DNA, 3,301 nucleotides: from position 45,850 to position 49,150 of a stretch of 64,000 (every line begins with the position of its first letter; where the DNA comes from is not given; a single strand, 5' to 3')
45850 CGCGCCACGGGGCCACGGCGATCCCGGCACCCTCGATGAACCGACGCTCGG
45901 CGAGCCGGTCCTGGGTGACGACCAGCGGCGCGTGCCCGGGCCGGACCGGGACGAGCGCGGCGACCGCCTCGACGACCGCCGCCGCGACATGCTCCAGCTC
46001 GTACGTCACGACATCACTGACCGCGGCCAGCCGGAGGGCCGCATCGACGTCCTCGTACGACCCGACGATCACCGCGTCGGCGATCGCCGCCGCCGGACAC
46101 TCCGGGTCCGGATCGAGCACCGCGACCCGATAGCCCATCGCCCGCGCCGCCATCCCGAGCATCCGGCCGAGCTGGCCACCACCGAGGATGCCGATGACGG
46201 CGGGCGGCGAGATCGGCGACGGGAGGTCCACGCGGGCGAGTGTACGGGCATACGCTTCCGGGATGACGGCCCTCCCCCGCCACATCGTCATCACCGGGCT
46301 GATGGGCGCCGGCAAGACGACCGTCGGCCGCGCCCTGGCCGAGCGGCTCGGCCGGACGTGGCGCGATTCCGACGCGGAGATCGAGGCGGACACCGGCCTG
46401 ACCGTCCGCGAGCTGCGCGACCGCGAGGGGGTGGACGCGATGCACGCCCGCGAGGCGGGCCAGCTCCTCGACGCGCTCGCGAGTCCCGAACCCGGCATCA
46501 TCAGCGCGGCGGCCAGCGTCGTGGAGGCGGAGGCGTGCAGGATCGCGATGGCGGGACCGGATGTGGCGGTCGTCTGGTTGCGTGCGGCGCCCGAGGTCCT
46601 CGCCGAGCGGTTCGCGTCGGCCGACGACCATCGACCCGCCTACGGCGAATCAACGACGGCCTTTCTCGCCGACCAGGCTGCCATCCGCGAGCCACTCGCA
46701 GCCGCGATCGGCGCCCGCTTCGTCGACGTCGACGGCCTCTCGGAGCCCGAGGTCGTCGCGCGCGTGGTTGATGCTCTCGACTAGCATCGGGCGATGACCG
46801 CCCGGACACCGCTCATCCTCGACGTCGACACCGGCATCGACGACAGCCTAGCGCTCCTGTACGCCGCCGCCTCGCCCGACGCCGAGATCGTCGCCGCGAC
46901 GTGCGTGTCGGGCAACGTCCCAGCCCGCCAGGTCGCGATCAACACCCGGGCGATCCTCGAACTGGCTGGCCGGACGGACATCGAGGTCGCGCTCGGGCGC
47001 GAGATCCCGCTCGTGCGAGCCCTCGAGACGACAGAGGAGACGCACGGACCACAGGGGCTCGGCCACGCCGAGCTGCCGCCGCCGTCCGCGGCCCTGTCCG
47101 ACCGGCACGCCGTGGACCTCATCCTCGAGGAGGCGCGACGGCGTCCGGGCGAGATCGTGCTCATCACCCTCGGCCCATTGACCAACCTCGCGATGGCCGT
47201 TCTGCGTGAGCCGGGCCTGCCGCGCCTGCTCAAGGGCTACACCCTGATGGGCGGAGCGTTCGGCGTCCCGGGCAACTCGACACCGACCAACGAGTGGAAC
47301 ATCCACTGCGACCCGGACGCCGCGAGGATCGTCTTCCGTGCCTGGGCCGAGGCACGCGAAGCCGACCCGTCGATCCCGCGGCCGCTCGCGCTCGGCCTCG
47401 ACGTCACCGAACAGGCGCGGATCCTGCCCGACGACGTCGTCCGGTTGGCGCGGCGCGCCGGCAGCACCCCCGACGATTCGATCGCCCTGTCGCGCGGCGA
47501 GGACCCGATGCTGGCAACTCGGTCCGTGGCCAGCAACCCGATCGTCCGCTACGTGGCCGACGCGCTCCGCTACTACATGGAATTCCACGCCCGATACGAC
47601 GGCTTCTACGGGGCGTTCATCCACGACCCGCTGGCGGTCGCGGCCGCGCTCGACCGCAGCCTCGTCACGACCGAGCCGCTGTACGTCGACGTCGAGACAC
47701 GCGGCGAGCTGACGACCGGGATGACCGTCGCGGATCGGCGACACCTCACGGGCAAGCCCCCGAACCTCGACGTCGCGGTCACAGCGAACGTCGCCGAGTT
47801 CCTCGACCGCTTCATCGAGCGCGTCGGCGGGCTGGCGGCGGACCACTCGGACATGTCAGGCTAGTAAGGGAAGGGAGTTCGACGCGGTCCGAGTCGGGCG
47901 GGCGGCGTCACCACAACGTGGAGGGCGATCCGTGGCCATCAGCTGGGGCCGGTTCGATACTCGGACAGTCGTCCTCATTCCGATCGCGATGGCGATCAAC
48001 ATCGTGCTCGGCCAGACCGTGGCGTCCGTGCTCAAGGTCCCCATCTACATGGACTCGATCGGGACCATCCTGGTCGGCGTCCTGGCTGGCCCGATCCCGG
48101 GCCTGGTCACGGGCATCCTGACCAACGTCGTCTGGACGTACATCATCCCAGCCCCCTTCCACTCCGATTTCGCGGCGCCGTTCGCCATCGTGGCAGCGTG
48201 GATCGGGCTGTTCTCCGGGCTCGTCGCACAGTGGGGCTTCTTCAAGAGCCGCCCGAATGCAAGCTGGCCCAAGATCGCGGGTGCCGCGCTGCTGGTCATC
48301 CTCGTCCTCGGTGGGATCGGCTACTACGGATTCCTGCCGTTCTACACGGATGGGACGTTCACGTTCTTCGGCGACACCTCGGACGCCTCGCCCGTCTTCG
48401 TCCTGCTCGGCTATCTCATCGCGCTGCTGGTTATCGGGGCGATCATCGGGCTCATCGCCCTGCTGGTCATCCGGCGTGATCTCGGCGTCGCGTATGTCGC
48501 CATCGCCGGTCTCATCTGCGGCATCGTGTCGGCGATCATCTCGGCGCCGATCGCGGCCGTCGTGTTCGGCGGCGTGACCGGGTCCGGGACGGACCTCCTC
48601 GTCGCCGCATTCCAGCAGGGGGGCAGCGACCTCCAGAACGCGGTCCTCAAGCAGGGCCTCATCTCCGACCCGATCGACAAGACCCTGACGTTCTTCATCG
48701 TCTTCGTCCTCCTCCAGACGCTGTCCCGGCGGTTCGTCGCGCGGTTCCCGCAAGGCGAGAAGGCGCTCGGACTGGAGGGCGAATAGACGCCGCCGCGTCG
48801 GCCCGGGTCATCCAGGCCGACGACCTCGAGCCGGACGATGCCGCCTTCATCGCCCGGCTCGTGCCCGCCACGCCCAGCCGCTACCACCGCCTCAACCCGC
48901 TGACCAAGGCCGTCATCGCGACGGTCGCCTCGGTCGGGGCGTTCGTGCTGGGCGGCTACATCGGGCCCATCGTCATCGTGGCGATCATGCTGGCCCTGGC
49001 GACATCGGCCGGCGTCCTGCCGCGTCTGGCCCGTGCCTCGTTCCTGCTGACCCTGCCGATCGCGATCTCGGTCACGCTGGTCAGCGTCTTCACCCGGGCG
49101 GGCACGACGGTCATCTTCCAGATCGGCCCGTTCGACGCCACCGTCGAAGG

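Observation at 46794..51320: Nucleoside hydrolase immediately followed by a complete ECF transporter (S, T, A1, A2): candidate queuosine or nucleoside salvage module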

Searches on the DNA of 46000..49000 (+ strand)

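Call 8: search_rna_families(source=window, start=46000, end=49000, threshold=evalue, max_evalue=10)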
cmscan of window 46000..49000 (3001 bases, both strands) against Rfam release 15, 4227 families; matches with E-value up to 10: 8.
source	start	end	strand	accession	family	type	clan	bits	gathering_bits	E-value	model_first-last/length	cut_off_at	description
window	46664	46729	+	RF01668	P10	Gene; sRNA;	-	21.8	37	0.033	1-72/72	no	Pseudomonas sRNA P10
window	48277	48303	+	RF01837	toga_FSE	Cis-reg; frameshift_element;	-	19.5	40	1.9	1-29/29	no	togavirus ribosomal frameshift element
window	48819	48868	-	RF00700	mir-375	Gene; miRNA;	-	19.1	46.7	0.61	1-67/67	no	mir-375 microRNA precursor family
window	46619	46660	-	RF02802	PyrR204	Gene; snRNA; snoRNA; HACA-box;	-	18.5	71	1.9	5-46/57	no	Pyrobaculum sRNA 204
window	48543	48587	-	RF03158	L31-Actinobacteria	Cis-reg; leader;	CL00118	17.6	35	7.2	1-48/48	no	L31-Actinobacteria ribosomal protein leader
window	46467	46540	-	RF01041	mir-604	Gene; miRNA;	-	17.5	88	6.6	1-86/86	no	mir-604 microRNA precursor family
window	47468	47563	+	RF01668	P10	Gene; sRNA;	-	16.6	37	1.5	1-72/72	no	Pseudomonas sRNA P10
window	46482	46505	-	RF01136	sR28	Gene; snRNA; snoRNA; CD-box;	-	12.8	39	4.3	1-55/55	no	Small nucleolar RNA sR28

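Call 87: search_rna_families(sources=[L025, L031, L042, L051, L058, L155, L083, L085, L094], threshold=gathering)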
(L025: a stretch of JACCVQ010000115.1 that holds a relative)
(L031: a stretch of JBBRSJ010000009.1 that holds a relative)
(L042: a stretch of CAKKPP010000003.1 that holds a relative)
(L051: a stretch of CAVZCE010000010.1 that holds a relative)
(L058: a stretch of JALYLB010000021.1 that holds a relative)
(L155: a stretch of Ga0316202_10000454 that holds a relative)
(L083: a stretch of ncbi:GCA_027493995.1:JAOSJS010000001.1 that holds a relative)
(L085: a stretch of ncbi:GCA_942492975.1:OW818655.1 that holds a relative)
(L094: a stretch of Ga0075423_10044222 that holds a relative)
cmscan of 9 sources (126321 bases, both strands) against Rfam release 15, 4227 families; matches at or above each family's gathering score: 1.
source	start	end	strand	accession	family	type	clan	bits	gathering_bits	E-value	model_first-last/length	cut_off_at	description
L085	13982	14053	+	RF00005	tRNA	Gene; tRNA;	CL00001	69.6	29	7.8e-13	1-71/71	no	tRNA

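Call 99: search_rna_families(sources=[L171, L172, L173], threshold=gathering)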
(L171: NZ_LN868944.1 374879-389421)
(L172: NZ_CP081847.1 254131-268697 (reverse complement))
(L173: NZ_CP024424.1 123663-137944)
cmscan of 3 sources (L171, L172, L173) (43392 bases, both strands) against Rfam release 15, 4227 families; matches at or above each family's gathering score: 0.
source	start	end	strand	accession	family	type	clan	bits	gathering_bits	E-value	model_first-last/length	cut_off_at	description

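Call 106: search_rna_families(source=L171, start=6100, end=7100, threshold=evalue, max_evalue=10)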
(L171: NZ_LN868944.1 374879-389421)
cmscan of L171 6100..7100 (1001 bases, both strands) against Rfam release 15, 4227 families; matches with E-value up to 10: 0.
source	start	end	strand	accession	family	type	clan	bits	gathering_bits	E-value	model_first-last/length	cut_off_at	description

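Call 115: search_rna_families(sources=[L178, L177, L175, L176, L179, L174], threshold=gathering)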
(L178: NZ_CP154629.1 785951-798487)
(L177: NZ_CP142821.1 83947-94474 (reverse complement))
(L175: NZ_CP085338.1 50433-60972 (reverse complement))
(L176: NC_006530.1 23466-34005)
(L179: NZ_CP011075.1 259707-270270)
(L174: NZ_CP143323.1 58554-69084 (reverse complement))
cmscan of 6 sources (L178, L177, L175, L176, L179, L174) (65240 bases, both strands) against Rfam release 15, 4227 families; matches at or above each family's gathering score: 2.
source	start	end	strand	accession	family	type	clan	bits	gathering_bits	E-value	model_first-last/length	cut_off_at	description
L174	1881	2082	-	RF02004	group-II-D1D4-5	Intron;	CL00102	173.5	34.5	2.4e-39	1-201/201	no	Group II catalytic intron D1-D4-5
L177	3899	3943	+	RF00522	PreQ1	Cis-reg; riboswitch;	-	47.1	39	2e-06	1-45/45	no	PreQ1 (pre queuosine) riboswitch aptamer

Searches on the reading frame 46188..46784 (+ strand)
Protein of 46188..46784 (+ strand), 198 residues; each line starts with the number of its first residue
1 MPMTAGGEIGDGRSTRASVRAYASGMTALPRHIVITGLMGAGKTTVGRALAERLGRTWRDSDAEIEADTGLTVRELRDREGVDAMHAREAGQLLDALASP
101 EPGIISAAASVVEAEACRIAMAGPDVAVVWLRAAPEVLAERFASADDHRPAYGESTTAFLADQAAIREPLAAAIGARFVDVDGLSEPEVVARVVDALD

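Call 5: search_protein_families(library=pfam, proteins=[window:46188-46784:+], max_evalue=0.01)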
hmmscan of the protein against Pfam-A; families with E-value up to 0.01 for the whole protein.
window:46188-46784:+ (198 aa): 11 families
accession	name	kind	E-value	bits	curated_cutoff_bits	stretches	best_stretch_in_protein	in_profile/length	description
PF01202.28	SKI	-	1.2e-25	90.9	22.1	1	39-197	1-158/159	Shikimate kinase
PF13238.12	AAA_18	-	4.5e-13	50.2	29.4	1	33-150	1-116/128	AAA domain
PF13671.12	AAA_33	-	1.6e-07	32.2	27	1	33-169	2-142/143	AAA domain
PF13191.12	AAA_16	-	0.00022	22.2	32.6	1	27-98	21-103/167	AAA ATPase domain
PF13521.12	AAA_28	-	0.00057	20.6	27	1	33-58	2-27/164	AAA domain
PF02224.24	Cytidylate_kin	-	0.00092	19.4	26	0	33-62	1-30/211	Cytidylate kinase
PF13189.12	Cytidylate_kin2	-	0.0011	19.6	28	1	33-76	2-47/176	Cytidylate kinase-like family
PF13401.12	AAA_22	-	0.0012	19.6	27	1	31-64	6-38/130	AAA domain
PF02367.23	TsaE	-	0.0038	17.6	26.6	1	30-56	21-47/128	Threonylcarbamoyl adenosine biosynthesis protein TsaE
PF01583.26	APS_kinase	-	0.007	16.8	21.1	0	33-56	5-28/152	Adenylylsulphate kinase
PF13604.12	AAA_30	-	0.0096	16.1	27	0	31-90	19-76/191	AAA domain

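Call 6: search_protein_families(library=ncbifam, proteins=[window:46188-46784:+], max_evalue=0.01)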
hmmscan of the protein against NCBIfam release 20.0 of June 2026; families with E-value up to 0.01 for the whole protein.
window:46188-46784:+ (198 aa): 20 families
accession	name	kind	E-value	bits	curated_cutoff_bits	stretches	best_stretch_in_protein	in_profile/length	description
NF010552.0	PRK13946.1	equivalog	2.1e-21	76.4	186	1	27-197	20-187/198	shikimate kinase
NF006015.0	PRK08154.1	subfamily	1.5e-17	63.8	204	1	24-155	130-260/314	anaerobic benzoate catabolism transcriptional regulator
NF002988.0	PRK03731.1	equivalog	3.8e-17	62.5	161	1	32-195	4-166/174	shikimate kinase AroL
NF003456.0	PRK05057.1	equivalog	1.5e-16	60.8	195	1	31-197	5-170/173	shikimate kinase AroK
NF010553.0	PRK13947.1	equivalog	1.2e-15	58.2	204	1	32-193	3-161/173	shikimate kinase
NF040667.1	hom_kin_desulfo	exception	1e-14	54.7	197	1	33-197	3-162/163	homoserine kinase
NF006610.0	PRK09169.1-4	subfamily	2e-13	47.9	4299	1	30-171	2865-3004/3056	hypothetical protein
NF010555.0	PRK13949.1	equivalog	2.5e-12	47.2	180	1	32-170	3-143/175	shikimate kinase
NF010556.0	PRK13951.1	equivalog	8.5e-12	44.7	560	1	32-194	2-156/492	bifunctional shikimate kinase AroK/3-dehydroquinate synthase AroB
NF010627.0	PRK14021.1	equivalog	2.7e-11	42.6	565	1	29-187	6-164/542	bifunctional shikimate kinase/3-dehydroquinate synthase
NF010554.0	PRK13948.1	equivalog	3.4e-11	43.1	217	1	32-197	12-173/192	shikimate kinase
NF003012.0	PRK03839.1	equivalog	6.8e-06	26.2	152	1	33-58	3-28/180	putative kinase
TIGR02173.1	cyt_kin_arch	equivalog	1.1e-05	25.5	102.1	1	33-149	3-114/169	(d)CMP kinase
TIGR01313.1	therm_gnt_kin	subfamily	0.00011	22.1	113.75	0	33-62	1-30/164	gluconokinase, GntK/IdnK-type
NF004041.0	PRK05541.1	subfamily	0.00025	21.1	127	1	33-83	10-56/176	adenylyl-sulfate kinase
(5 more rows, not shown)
